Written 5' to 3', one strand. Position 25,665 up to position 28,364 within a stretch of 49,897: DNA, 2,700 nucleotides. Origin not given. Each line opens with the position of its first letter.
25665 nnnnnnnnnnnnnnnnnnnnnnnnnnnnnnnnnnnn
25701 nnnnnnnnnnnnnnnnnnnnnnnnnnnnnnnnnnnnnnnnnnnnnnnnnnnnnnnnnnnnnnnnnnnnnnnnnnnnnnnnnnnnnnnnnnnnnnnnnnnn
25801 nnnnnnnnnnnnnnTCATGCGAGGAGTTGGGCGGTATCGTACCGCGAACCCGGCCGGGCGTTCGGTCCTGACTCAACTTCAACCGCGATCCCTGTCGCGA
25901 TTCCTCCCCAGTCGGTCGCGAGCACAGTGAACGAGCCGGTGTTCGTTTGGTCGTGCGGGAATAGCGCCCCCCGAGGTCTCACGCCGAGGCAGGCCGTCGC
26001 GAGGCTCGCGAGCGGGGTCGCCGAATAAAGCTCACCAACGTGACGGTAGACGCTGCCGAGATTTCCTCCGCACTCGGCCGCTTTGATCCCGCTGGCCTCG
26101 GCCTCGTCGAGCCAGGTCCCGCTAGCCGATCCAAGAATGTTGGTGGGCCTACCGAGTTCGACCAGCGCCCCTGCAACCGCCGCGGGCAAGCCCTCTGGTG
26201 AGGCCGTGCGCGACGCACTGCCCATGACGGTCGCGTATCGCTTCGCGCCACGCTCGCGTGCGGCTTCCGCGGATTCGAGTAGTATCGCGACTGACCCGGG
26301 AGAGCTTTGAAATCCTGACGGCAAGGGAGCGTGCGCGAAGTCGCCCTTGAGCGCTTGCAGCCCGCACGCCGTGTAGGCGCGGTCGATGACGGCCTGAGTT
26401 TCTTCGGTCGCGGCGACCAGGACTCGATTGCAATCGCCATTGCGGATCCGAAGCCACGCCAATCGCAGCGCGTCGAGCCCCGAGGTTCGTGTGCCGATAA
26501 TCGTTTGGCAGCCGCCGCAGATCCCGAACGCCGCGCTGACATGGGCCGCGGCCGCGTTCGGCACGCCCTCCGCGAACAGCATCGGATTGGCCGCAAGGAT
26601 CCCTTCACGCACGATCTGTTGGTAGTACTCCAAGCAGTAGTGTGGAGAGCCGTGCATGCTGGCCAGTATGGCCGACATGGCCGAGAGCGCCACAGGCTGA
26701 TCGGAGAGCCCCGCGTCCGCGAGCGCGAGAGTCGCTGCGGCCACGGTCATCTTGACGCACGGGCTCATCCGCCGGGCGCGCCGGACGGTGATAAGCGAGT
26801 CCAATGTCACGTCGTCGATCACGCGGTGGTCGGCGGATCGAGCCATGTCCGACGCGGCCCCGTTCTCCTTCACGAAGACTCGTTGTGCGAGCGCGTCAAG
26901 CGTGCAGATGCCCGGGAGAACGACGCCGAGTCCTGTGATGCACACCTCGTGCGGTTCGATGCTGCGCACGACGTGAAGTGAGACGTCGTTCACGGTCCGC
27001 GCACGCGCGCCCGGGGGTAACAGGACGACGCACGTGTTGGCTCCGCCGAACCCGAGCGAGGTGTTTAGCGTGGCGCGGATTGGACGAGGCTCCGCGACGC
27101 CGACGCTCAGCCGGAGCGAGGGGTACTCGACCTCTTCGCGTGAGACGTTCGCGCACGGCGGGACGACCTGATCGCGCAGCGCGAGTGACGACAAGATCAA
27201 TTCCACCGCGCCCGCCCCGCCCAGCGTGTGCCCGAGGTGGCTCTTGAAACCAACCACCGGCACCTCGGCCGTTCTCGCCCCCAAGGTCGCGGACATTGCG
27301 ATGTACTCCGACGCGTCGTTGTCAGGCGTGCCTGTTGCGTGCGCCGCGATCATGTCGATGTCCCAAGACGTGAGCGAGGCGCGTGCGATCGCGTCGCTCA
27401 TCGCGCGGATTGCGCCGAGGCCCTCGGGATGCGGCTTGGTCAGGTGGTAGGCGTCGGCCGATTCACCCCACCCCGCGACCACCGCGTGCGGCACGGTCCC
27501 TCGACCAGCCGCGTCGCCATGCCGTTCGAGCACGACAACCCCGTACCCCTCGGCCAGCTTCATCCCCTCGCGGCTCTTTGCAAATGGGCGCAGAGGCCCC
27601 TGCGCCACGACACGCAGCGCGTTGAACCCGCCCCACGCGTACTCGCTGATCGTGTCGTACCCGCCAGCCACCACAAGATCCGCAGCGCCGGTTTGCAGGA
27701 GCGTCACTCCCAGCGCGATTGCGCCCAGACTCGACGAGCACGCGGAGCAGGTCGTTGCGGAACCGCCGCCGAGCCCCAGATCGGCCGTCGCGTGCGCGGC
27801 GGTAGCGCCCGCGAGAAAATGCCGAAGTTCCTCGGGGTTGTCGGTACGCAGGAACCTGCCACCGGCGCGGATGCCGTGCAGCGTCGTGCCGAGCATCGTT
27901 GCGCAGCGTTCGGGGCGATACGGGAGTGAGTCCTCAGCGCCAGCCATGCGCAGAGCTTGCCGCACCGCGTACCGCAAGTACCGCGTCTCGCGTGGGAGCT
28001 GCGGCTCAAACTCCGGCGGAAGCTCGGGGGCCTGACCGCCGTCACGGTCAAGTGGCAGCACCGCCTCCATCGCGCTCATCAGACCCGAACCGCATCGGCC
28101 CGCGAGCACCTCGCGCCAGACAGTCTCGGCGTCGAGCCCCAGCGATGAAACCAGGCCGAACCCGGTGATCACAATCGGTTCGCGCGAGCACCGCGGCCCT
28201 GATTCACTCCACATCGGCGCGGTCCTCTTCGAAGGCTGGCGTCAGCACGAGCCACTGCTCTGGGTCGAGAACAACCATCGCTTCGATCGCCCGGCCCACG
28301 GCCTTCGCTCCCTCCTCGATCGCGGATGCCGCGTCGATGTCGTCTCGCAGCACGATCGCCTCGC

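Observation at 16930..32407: Compact xanthomonadin/aryl-polyene-like lipid pigment cluster in a PVC-type genome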

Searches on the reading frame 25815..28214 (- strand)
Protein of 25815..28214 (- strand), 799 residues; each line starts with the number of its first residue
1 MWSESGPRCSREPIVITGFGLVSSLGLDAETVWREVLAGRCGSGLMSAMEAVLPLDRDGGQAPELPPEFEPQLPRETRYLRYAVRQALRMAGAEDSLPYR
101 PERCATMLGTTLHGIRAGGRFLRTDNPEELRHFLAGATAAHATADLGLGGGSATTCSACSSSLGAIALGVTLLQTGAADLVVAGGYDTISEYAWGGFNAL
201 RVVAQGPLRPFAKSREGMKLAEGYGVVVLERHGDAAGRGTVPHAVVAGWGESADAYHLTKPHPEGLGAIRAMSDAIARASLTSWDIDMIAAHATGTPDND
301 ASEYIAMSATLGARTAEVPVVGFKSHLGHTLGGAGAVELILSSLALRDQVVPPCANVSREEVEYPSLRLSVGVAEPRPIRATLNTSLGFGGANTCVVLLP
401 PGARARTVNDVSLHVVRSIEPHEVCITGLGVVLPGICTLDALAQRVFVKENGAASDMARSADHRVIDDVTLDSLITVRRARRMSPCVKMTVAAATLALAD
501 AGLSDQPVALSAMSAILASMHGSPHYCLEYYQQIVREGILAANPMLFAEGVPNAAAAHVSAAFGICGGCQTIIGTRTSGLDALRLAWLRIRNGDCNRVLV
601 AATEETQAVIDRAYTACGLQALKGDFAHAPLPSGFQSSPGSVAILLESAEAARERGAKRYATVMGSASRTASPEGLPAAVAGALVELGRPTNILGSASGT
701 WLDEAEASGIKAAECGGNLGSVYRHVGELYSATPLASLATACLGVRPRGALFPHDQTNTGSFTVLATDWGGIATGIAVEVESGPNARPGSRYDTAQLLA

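Call 3: search_protein_families(library=pfam, proteins=[window:25815-28214:-], max_evalue=0.01)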
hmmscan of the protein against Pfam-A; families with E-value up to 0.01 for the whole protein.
window:25815-28214:- (799 aa): 5 families
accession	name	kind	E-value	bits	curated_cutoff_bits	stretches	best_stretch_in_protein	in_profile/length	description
PF00109.32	ketoacyl-synt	-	1.6e-43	149.6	20.8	2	12-235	2-252/252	Beta-ketoacyl synthase, N-terminal domain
PF02801.28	Ketoacyl-synt_C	-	1.2e-28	99.9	20.8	1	243-357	1-118/119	Beta-ketoacyl synthase, C-terminal domain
PF00108.29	Thiolase_N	-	4.3e-06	26.7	26.4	1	152-191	78-117/260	Thiolase, N-terminal domain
PF13723.12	Ketoacyl-synt_2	-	0.00011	22.3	25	1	479-607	26-142/223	Beta-ketoacyl synthase, N-terminal domain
PF08545.16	ACP_syn_III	-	0.0087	16.4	24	0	580-625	11-54/80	3-Oxoacyl-[acyl-carrier-protein (ACP)] synthase III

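Call 5: search_protein_families(library=ncbifam, proteins=[window:25815-28214:-], max_evalue=0.001)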
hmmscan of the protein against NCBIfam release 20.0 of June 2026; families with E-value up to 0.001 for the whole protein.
window:25815-28214:- (799 aa): 26 families (the best 25 are shown)
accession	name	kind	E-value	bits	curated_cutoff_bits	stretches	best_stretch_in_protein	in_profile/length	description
TIGR03150.1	fabF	equivalog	9e-98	327.6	493.75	2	14-398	3-406/407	beta-ketoacyl-ACP synthase II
NF005589.0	PRK07314.1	subfamily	1.8e-95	320.2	387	2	12-398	4-409/413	beta-ketoacyl-ACP synthase II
NF004970.0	PRK06333.1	subfamily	8.8e-75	252.1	525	2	11-398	3-419/424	beta-ketoacyl-ACP synthase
NF006618.0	PRK09185.1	subfamily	2.6e-72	244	407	1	12-398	3-390/394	beta-ketoacyl-ACP synthase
NF058662.1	cispenta_AmcF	equivalog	3.2e-64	217.2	325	1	14-398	2-367/369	cispentacin biosynthesis acyltransferase subunit AmcF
NF005076.0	PRK06501.1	equivalog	4.2e-61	207.1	629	2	130-398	146-420/425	beta-ketoacyl-ACP synthase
NF004618.0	PRK05952.1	equivalog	1.9e-60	204.8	455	2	130-398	118-380/384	beta-ketoacyl-ACP synthase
NF005916.1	PRK07910.1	equivalog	1.6e-58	198.6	560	2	14-397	14-414/418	KasA/KasB family beta-ketoacyl-ACP synthase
NF006274.0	PRK08439.1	equivalog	2.3e-52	178.2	621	2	145-398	148-403/406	beta-ketoacyl-ACP synthase II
NF006587.0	PRK09116.1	equivalog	7.2e-50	169.9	470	2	135-398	140-404/408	beta-ketoacyl-ACP synthase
NF006434.0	PRK08722.1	equivalog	1.1e-47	162.8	759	2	137-397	137-410/414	beta-ketoacyl-ACP synthase II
NF005490.0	PRK07103.1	equivalog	3.1e-42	145.1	445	2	143-398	153-410/414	polyketide beta-ketoacyl:acyl carrier protein synthase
NF005935.0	PRK07967.1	equivalog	1.1e-39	136.5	630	2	146-398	149-401/406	beta-ketoacyl-ACP synthase I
NF045894.1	PKS_plus_SDR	equivalog_domain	3.6e-28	97.8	1740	1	145-398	159-424/1515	type I polyketide synthase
NF040607.1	mycolic_Pks13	equivalog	3.6e-25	87.7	2100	1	150-400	262-525/1680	polyketide synthase Pks13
NF005084.0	PRK06519.1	equivalog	2.5e-24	86.2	320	1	420-758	4-366/397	beta-ketoacyl-ACP synthase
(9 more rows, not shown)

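Call 10: find_related_loci(query=window:25815-28214:-, collection=genome_contigs, flank=10000)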
Query window:25815-28214:- (799 aa) in genome_contigs; peptide patterns used: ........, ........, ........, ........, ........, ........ (x = any residue, [..] = any of these).
157 stretches matched a pattern; 96 encode a relative of the query (tblastn E <= 1e-3); the best 80 are kept; 80 distinct loci.
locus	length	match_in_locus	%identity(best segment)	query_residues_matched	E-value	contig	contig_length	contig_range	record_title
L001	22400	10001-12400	60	1-796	0e+0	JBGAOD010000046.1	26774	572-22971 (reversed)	MAG: Phycisphaerales bacterium isolate MAG_AAO_H10.069 AAOH10-69_opera_contig_5827, whole genome shotgun sequence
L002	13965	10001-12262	53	14-787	0e+0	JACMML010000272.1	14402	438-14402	MAG: Phycisphaerae bacterium isolate ES-bin-92 ES-bin-92-contig-k141_9097868, whole genome shotgun sequence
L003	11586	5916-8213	51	14-778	0e+0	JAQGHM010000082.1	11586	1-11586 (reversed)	MAG: Phycisphaerales bacterium isolate RYN_433 scaffold_27660, whole genome shotgun sequence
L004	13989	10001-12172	54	14-748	0e+0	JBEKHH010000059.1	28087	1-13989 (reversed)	MAG: Tepidisphaeraceae bacterium isolate SPRUCE 272 SPRUCE_272_59, whole genome shotgun sequence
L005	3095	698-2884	52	10-791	0e+0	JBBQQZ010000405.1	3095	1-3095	MAG: Tepidisphaerales bacterium isolate Co_metawrap_1621 Cmw_1621_k141_27947407_length_3095_cov_11.0000, whole genome sh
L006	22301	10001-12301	52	8-780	0e+0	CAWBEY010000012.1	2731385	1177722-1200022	MAG: uncultured Phycisphaerales bacterium isolate MFD01213.bin.2.196 genome assembly, contig: contig_9486, whole genome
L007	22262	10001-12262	52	4-779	0e+0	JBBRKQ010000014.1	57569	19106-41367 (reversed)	MAG: Phycisphaerales bacterium isolate La1_concoct.041 LA1C_C.041_k141_3493477L_57569_cov_19.2597, whole genome shotgun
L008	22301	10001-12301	50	10-780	0e+0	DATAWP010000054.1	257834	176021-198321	MAG TPA_asm: Tepidisphaeraceae bacterium isolate SMAG_U5628 k141_1641382, whole genome shotgun sequence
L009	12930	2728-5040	49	14-785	0e+0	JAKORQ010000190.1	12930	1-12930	MAG: Planctomycetota bacterium isolate all_maxbin.373_sub k201_575324, whole genome shotgun sequence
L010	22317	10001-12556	47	6-780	0e+0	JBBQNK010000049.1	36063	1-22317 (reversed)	MAG: Tepidisphaerales bacterium isolate Co_metawrap_287 Cmw_287_k141_22709106_length_36063_cov_16.9969, whole genome sho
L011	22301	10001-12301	50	9-778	0e+0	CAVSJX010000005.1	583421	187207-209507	MAG: uncultured Phycisphaerales bacterium isolate MFD02416.bin.2.254 genome assembly, contig: contig_2826, whole genome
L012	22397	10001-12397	50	3-780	0e+0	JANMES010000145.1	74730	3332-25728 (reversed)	MAG: Phycisphaerae bacterium isolate OTE_70b_metabat_61 OTE_70b_k141_2376644, whole genome shotgun sequence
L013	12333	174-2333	50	14-778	0e+0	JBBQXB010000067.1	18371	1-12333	MAG: Tepidisphaerales bacterium isolate Co_metawrap_2091 Cmw_2091_k141_16547208_length_18371_cov_13.9971, whole genome s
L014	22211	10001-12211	50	10-778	0e+0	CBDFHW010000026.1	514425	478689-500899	MAG: Tepidisphaeraceae bacterium isolate 593f6293-95b6-4809-90fd-c5ed3beac261 genome assembly, contig: contig_26, whole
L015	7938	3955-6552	46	8-783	0e+0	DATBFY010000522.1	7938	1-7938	MAG TPA_asm: Tepidisphaeraceae bacterium isolate SMAG_U3823 k141_599135, whole genome shotgun sequence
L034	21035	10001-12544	43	14-785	0e+0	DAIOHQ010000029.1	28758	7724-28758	MAG TPA_asm: Tepidisphaeraceae bacterium isolate CTOTU41298 NODE_605_length_28758_cov_5.912309, whole genome shotgun seq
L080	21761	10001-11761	35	13-617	3e-62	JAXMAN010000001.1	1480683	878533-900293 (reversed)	MAG: Phycisphaerales bacterium isolate STL-PLA11 C1.51.fa-1, whole genome shotgun sequence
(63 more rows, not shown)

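Call 24: search_solved_structures(query=window:25815-28214:-, max_evalue=1e-20, show_alignments=0)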
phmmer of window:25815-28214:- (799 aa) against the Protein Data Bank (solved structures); distinct sequences matched with E-value up to 1e-20: 77 (the best 60 are shown).
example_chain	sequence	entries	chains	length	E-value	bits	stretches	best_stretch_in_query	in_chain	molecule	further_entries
9s5h_B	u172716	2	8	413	4.3e-51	177.3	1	12-398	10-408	3-oxoacyl-(Acyl-carrier-protein) synthase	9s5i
4b7v_A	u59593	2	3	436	4.4e-51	177.3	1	9-397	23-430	3-OXOACYL-[ACYL-CARRIER-PROTEIN] SYNTHASE 2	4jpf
8qm1_A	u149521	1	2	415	7.4e-51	176.5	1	10-397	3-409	3-oxoacyl-[acyl-carrier-protein] synthase 2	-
1j3n_A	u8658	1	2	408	3.3e-50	174.4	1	14-396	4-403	3-oxoacyl-(acyl-carrier protein) synthase II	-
8cn8_A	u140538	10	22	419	1.2e-49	172.5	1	9-397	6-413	3-oxoacyl-[acyl-carrier-protein] synthase 2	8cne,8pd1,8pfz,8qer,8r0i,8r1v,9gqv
8pj0_A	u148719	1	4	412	2.9e-49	171.3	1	10-397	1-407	3-oxoacyl-[acyl-carrier-protein] synthase 2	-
4jb6_A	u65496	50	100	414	3.3e-49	171.1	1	10-397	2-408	3-oxoacyl-[acyl-carrier-protein] synthase 2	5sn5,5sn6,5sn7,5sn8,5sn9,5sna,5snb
8cou_A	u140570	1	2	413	3.3e-49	171.1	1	10-397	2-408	3-oxoacyl-[acyl-carrier-protein] synthase 2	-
7oc0_A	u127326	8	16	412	5.5e-49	170.3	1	10-397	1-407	3-oxoacyl-[acyl-carrier-protein] synthase 2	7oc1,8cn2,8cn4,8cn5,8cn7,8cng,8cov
4ls5_A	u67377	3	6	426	1.1e-48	169.3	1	6-397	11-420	3-oxoacyl-[acyl-carrier-protein] synthase 2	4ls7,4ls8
4ls6_A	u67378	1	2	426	1.8e-48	168.6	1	6-397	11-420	3-oxoacyl-[acyl-carrier-protein] synthase 2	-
8z5c_A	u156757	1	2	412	2.4e-48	168.2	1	14-397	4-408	3-oxoacyl-[acyl-carrier-protein] synthase 2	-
4jga_A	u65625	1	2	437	5.4e-48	167.1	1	12-398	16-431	3-oxoacyl-[acyl-carrier-protein] synthase 2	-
8z5e_A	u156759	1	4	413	1.3e-47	165.8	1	13-397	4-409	3-oxoacyl-[acyl-carrier-protein] synthase 2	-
8z5d_A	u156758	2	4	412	1.8e-47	165.4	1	14-397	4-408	3-oxoacyl-[acyl-carrier-protein] synthase 2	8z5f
6qsp_A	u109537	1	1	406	2.3e-34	122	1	13-398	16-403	Beta-ketoacyl synthase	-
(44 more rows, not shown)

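Call 28: search_dna_similar(query=window:25815-28214:-, collection=plasmids, mode=protein, max_rows=30, max_evalue=1e-20)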
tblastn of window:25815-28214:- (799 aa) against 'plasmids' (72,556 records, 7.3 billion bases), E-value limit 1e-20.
Records with a match: 682; places in all: 802; records where one place covers at least 80% of the query: 9.
Best place of each record, by identity: <60% 682.
By first word of the organism name: Streptomyces 149; Rhizobium 100; Sinorhizobium 80; Pantoea 50; Bacillus 39; Escherichia 23; Priestia 19; Pseudomonas 12; Klebsiella 9; Agrobacterium 9; and 88 more.
By predicted mobility (MOB-suite, as given by PLSDB): non-mobilizable 377; conjugative 202; mobilizable 103.
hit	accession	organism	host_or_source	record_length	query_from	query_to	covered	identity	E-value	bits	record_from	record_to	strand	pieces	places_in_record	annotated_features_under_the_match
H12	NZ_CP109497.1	Streptomyces sp. NBC_01431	-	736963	6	671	79%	29.7%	3e-32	166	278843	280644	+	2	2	beta-ketoacyl-[acyl-carrier-protein] synthase family protein (x2) | beta-ketoacyl synthase N-terminal-like domain-containing protein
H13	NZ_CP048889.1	Priestia megaterium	culture,agricultural soil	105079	14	632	77%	28.3%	1e-46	188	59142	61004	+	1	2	beta-ketoacyl-[acyl-carrier-protein] synthase family protein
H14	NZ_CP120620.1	Priestia megaterium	cell culture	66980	14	632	77%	28.3%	2e-46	187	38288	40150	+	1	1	beta-ketoacyl-[acyl-carrier-protein] synthase family protein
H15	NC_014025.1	Priestia megaterium QM B1551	-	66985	14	632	77%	28.3%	2e-46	187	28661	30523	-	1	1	beta-ketoacyl-[acyl-carrier-protein] synthase family protein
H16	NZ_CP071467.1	Priestia megaterium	whole organism,Hypersaline environment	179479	14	632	77%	28.3%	2e-46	187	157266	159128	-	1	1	beta-ketoacyl-[acyl-carrier-protein] synthase family protein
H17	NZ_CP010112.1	Bacillus thuringiensis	soil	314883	10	665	82%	26.7%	9e-43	176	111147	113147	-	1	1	beta-ketoacyl-[acyl-carrier-protein] synthase family protein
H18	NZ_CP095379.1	Bacillus cereus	cell cuture,Pond silt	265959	10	648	80%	26.5%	5e-39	164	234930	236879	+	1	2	beta-ketoacyl-[acyl-carrier-protein] synthase family protein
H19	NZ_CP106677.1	Bacillus cereus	cell culture,soil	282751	10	648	80%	26.3%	2e-38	163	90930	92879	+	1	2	beta-ketoacyl-[acyl-carrier-protein] synthase family protein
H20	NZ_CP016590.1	Bacillus thuringiensis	Mono isolate,Ginseng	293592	10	648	80%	26.3%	2e-38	163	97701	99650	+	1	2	beta-ketoacyl-[acyl-carrier-protein] synthase family protein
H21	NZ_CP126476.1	Bacillus thuringiensis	mixed culture,termite gut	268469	10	648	80%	26.3%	2e-38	162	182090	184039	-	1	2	beta-ketoacyl-[acyl-carrier-protein] synthase family protein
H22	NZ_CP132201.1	Bacillus thuringiensis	Coprinus comatus,whole organism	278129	8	648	80%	26.2%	3e-38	162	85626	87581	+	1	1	beta-ketoacyl-[acyl-carrier-protein] synthase family protein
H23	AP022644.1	Bacillus wiedmannii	-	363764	14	648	79%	26.5%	2e-38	162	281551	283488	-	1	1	hypothetical protein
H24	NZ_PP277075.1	Bacillus cereus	-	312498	8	648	80%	26.1%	7e-39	164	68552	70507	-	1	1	beta-ketoacyl-[acyl-carrier-protein] synthase family protein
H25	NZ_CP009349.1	Bacillus thuringiensis HD1002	Sewage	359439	8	648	80%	26.1%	7e-39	164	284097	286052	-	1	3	beta-ketoacyl-[acyl-carrier-protein] synthase family protein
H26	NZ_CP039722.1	Bacillus thuringiensis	whole organism,soil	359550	8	648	80%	26.1%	7e-39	164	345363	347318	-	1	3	beta-ketoacyl-[acyl-carrier-protein] synthase family protein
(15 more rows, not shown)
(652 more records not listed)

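Call 39: search_protein_families(library=pfam, proteins=[L080:17351-18247:-, L080:18735-19169:-, L080:19166-19546:-, L080:19606-21639:-, L080:5520-7418:+, L080:5107-6927:-, L080:6992-8080:+, L080:2675-4696:+, L080:1451-2620:+, L080:17336-18733:+], max_evalue=0.0001)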
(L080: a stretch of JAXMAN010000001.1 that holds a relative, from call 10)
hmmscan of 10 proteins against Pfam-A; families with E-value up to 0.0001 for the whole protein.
L080:17351-18247:- (298 aa): 0 families

L080:18735-19169:- (144 aa): 2 families
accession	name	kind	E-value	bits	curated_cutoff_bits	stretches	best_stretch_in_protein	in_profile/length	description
PF07977.19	FabA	-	3e-17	63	23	1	14-132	1-136/138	FabA-like domain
PF03756.19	AfsA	-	2.8e-06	27.8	24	1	22-136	11-130/133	A-factor biosynthesis hotdog domain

L080:19166-19546:- (126 aa): 1 family
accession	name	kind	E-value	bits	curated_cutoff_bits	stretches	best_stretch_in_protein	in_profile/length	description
PF00550.31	PP-binding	-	6.1e-07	30.1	20.8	1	47-115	1-65/67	Phosphopantetheine attachment site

L080:19606-21639:- (677 aa): 3 families
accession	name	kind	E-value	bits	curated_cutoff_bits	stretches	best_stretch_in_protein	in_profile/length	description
PF01134.28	GIDA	-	2.4e-135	452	22.1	2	199-459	138-390/391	Glucose inhibited division protein A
PF13932.14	SAM_GIDA_C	-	1.2e-16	60.7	27.1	1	605-658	3-56/57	tRNA modifying enzyme MnmG/GidA C-terminal helical bundle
PF21680.2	GIDA_C_1st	-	1.3e-05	26.3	24.7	1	523-599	3-96/96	tRNA modifying enzyme MnmG/GidA C-terminal helical domain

L080:5520-7418:+ (632 aa): 1 family
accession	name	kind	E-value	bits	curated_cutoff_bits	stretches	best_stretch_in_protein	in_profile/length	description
PF09912.14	DUF2141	-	7e-16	58.6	24.4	1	521-618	9-108/112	Uncharacterized protein conserved in bacteria (DUF2141)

L080:5107-6927:- (606 aa): 0 families

L080:6992-8080:+ (362 aa): 1 family
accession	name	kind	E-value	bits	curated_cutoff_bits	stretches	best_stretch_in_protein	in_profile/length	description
PF01553.26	Acyltransferase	-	9.2e-19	68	23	1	179-308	14-131/132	Acyltransferase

L080:2675-4696:+ (673 aa): 2 families
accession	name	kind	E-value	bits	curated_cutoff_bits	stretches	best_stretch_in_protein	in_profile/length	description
PF13749.12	HATPase_c_4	-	8.3e-19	67.8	26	1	356-441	2-89/89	Putative ATP-dependent DNA helicase recG C-terminal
PF04326.19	SLFN_AlbA_2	-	2.3e-11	44.7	25.3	1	49-175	2-117/118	Schlafen, AlbA_2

L080:1451-2620:+ (389 aa): 1 family
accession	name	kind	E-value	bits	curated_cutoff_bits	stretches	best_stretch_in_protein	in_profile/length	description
PF00589.27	Phage_integrase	-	8.4e-14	52.2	27.1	1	204-366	5-171/172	Phage integrase family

L080:17336-18733:+ (465 aa): 1 family
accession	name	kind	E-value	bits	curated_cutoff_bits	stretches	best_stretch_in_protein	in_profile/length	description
PF00202.27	Aminotran_3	-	2e-73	247.8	30.5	1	43-435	13-401/403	Aminotransferase class-III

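Call 71: search_protein_families(library=pfam, proteins=[L034:12577-13380:+, L034:13440-14030:+, L034:14053-15249:+, L034:15769-16410:+, L034:17191-18765:+, L034:18740-20965:+, L014:13490-14446:+, L014:14572-15594:+, L014:16307-17626:+, L014:5980-7377:+], max_evalue=0.0001)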
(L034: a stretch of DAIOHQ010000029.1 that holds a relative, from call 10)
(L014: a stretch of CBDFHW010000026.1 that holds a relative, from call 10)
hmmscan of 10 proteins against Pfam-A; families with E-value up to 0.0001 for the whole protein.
L034:12577-13380:+ (267 aa): 1 family
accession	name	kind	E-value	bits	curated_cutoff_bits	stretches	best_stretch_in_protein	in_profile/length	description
PF08281.18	Sigma70_r4_2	-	7.2e-07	29.2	25.7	1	141-192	3-54/54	Sigma-70, region 4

L034:13440-14030:+ (196 aa): 1 family
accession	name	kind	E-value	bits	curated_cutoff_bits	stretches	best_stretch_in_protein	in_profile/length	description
PF04306.18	DUF456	-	5.6e-26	91.9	29.4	1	25-166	3-136/139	Protein of unknown function (DUF456)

L034:14053-15249:+ (398 aa): 0 families

L034:15769-16410:+ (213 aa): 1 family
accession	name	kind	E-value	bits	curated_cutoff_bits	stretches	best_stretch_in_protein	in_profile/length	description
PF03703.20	bPH_2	-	7e-13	49.1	22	1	117-190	2-75/78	Bacterial PH domain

L034:17191-18765:+ (524 aa): 2 families
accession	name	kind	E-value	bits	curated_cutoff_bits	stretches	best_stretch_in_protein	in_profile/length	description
PF01467.32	CTP_transf_like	-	1.6e-14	54.7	21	1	31-118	3-90/133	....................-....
PF00294.29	PfkB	-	1.2e-13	51.6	25.8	1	194-496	3-294/302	pfkB family carbohydrate kinase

L034:18740-20965:+ (741 aa): 1 family
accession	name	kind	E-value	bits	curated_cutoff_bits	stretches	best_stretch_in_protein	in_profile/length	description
PF13524.12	Glyco_trans_1_2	-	6e-12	46.2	25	1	674-724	94-144/144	Glycosyl transferase-like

L014:13490-14446:+ (318 aa): 0 families

L014:14572-15594:+ (340 aa): 4 families
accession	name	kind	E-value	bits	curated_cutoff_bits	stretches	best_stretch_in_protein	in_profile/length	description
PF07726.17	AAA_3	-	2.3e-63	212.3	27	1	50-184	1-131/131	ATPase family associated with various cellular activities (AAA)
PF17863.7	AAA_lid_2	-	1.2e-17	63.8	22.7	1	262-326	9-73/74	AAA lid domain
PF07728.20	AAA_5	-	4.6e-11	43.3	22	1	50-182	1-139/139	AAA domain (dynein-related subfamily)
PF20030.5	bpMoxR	-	3e-10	40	27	1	24-201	7-179/205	MoxR domain in the MoxR-vWA-beta-propeller ternary systems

L014:16307-17626:+ (439 aa): 0 families

L014:5980-7377:+ (465 aa): 5 families
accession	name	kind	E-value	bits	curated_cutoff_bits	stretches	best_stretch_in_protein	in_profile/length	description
PF03572.23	Peptidase_S41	-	4.8e-46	156.8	24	1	205-384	1-165/165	Peptidase family S41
PF17820.7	PDZ_6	-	1.7e-10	40.9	27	1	111-164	2-53/54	PDZ domain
PF22694.1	CtpB_N-like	-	2.1e-08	34.9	27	1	44-77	46-80/85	Activating protease CtpB N-terminal domain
PF00595.29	PDZ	-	4.5e-08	33.8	23.2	1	95-163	10-80/81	PDZ domain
PF13180.12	PDZ_2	-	2.2e-07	31.5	27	1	97-175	3-78/80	PDZ domain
